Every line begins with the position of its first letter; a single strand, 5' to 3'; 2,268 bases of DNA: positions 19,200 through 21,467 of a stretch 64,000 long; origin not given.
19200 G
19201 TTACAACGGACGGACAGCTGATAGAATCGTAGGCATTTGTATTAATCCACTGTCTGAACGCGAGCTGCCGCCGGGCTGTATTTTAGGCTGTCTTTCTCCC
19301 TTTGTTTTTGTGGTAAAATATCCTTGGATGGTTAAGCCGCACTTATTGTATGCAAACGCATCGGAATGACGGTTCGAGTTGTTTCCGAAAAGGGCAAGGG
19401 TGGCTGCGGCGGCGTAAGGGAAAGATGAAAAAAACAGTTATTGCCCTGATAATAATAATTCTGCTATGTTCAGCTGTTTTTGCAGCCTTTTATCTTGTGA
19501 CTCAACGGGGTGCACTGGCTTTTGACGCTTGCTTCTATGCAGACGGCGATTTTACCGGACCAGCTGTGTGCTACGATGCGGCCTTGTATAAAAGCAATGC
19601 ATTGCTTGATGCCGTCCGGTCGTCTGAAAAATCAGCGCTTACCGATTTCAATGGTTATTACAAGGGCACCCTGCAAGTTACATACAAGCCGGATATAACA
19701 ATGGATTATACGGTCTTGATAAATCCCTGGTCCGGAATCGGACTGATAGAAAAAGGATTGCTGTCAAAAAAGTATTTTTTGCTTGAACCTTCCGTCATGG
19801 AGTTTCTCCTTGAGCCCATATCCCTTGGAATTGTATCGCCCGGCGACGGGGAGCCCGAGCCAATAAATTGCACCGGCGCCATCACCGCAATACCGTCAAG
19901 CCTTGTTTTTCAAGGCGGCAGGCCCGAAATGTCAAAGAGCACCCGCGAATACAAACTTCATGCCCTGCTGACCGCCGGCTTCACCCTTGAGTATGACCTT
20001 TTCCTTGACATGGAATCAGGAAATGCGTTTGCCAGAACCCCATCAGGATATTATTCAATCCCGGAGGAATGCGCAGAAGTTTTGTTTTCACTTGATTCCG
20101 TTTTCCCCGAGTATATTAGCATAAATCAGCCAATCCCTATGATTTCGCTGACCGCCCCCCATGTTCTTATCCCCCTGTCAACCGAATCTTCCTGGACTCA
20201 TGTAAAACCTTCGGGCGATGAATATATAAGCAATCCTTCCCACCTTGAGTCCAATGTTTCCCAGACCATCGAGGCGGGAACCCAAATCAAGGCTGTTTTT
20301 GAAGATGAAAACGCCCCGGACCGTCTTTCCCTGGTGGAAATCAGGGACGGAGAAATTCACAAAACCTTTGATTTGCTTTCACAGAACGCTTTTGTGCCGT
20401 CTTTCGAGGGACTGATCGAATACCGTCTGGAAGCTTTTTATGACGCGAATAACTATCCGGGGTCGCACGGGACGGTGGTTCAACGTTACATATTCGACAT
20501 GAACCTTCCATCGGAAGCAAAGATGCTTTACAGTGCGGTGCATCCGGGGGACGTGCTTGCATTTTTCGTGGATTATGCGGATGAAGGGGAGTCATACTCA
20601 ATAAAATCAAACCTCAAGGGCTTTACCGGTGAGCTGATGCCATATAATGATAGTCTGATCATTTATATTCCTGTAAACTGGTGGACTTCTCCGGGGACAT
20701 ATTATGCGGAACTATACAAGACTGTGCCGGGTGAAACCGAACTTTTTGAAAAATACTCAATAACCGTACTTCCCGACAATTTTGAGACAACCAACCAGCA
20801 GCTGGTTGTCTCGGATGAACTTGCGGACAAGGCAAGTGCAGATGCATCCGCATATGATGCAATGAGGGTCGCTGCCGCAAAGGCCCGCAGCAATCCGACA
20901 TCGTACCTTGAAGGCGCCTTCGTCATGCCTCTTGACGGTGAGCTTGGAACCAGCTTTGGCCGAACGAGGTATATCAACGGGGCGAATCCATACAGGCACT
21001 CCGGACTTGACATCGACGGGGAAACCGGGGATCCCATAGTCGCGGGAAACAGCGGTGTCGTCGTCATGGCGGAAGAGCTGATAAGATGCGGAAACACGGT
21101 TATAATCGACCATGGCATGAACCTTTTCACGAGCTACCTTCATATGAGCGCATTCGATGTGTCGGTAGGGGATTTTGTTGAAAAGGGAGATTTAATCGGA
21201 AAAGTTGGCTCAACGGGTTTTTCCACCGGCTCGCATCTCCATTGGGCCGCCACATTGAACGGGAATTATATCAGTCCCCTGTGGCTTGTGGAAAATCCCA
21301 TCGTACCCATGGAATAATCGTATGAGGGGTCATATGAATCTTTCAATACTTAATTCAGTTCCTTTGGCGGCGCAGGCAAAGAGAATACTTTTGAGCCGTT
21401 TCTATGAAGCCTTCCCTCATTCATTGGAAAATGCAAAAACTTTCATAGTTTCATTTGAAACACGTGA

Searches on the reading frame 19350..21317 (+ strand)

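Call 12: search_protein_families(library=pfam, proteins=[window:19350-21317:+])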
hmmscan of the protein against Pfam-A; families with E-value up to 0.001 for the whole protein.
window:19350-21317:+ (655 aa): 1 family
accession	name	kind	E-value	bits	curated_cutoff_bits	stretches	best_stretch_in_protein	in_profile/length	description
PF01551.29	Peptidase_M23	-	3.9e-29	101.1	28.7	1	549-643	2-96/96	Peptidase family M23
